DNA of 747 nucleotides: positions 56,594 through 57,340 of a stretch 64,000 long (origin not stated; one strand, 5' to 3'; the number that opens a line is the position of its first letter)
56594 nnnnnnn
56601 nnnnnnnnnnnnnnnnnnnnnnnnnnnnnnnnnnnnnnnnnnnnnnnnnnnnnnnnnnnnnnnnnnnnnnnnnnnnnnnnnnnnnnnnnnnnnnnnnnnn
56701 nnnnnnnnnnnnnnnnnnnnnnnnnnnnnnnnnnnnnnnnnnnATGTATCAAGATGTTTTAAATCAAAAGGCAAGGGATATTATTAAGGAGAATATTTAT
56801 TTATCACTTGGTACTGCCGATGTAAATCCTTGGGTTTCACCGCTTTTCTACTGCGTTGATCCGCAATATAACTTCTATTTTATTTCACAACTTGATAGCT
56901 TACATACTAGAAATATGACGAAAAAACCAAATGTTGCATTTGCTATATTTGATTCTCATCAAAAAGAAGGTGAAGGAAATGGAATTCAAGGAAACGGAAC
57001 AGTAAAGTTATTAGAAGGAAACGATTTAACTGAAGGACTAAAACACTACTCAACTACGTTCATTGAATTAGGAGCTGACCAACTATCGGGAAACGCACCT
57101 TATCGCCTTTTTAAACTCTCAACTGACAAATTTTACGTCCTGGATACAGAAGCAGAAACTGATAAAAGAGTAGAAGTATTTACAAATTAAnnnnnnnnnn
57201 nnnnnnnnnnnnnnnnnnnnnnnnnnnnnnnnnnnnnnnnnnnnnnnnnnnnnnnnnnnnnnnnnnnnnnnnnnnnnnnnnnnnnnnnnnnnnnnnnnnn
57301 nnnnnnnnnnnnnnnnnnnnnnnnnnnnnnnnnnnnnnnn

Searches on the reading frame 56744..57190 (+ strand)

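Call 7: search_protein_families(library=pfam, proteins=[window:56744-57190:+], max_evalue=0.01)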
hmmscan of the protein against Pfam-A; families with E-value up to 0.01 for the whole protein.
window:56744-57190:+ (148 aa): 1 family
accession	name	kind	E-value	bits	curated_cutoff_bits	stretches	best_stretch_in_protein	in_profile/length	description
PF01243.27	PNPOx_N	-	9.5e-11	42.6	28.1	1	7-131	2-117/120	Pyridoxamine 5'-phosphate oxidase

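Call 52: search_protein_families(library=padloc, proteins=[window:56744-57190:+], max_evalue=0.01)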
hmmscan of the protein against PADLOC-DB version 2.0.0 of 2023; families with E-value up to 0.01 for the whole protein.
window:56744-57190:+ (148 aa): 0 families
